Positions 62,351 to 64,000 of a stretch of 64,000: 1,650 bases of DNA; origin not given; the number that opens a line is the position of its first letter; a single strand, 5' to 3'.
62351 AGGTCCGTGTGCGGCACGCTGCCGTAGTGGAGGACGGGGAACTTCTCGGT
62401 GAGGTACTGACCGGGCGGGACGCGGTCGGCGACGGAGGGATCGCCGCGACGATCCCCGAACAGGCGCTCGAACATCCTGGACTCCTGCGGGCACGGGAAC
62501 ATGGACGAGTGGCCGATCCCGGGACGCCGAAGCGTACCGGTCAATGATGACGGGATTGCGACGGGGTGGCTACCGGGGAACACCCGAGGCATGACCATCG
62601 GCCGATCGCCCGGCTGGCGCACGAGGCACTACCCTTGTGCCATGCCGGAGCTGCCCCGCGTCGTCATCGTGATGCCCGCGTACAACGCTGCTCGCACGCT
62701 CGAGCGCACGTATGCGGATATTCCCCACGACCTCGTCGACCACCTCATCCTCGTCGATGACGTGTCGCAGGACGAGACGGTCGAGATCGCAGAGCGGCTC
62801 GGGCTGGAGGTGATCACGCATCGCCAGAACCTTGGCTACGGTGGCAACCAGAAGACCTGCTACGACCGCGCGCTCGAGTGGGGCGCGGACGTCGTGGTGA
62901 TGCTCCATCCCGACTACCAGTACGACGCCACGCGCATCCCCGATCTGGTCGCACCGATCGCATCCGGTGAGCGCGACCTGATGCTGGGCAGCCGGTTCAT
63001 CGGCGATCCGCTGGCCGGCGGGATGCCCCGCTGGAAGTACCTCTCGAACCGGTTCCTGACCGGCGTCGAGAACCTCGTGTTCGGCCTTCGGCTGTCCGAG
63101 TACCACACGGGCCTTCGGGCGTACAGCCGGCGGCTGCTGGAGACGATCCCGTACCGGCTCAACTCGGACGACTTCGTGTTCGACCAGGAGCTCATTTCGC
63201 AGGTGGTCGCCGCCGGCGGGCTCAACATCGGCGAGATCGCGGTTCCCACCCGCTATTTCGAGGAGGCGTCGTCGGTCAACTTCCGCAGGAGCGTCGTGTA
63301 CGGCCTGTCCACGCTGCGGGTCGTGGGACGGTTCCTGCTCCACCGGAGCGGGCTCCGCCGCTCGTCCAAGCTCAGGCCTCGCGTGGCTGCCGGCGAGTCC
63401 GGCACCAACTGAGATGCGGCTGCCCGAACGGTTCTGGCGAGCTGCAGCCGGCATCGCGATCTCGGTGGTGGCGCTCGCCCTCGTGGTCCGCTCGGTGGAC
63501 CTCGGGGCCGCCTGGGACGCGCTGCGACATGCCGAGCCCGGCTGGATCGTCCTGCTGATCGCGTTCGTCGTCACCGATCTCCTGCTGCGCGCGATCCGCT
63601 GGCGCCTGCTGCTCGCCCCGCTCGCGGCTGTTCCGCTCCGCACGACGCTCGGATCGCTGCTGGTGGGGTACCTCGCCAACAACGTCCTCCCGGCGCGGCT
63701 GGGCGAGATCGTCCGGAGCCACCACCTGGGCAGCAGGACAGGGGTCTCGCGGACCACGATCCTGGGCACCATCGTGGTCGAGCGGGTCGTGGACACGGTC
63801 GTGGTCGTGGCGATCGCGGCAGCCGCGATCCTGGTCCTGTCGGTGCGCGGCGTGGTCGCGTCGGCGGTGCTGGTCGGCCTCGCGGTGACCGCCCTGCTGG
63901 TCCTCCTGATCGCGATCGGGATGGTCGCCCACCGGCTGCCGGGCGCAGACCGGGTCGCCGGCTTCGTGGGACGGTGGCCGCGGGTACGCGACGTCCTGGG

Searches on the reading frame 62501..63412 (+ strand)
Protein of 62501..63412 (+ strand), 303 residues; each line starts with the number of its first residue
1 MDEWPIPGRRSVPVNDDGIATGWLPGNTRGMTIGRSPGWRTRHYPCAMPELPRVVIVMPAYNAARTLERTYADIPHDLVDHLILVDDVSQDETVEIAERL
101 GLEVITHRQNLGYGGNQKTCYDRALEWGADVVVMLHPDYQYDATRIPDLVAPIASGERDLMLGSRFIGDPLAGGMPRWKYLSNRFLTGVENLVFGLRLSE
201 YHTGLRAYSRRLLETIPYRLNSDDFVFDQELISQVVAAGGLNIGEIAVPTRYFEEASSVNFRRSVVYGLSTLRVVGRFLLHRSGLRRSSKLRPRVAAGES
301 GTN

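Call 11: search_protein_families(library=pfam, max_evalue=0.001, proteins=[window:62501-63412:+])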
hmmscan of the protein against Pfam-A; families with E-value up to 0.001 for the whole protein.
window:62501-63412:+ (303 aa): 1 family
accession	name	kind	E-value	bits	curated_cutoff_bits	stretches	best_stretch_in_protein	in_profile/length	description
PF00535.33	Glycos_transf_2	-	1.5e-18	67.8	23.3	1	56-215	2-166/168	Glycosyl transferase family 2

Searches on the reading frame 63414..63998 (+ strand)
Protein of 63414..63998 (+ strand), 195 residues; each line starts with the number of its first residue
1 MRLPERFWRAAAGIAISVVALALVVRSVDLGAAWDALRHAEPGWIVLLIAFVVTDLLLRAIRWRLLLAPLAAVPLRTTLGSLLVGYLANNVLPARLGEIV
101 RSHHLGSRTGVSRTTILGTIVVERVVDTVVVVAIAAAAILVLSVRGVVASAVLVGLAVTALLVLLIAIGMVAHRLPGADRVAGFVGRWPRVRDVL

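Call 76: search_protein_families(library=pfam, max_evalue=0.001, proteins=[window:63414-63998:+])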
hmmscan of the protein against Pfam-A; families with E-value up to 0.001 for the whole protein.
window:63414-63998:+ (195 aa): 1 family
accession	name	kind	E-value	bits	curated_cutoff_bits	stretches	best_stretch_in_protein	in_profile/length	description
PF03706.18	LPG_synthase_TM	-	7.4e-31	108.2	33.4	1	12-190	3-183/302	Lysylphosphatidylglycerol synthase TM region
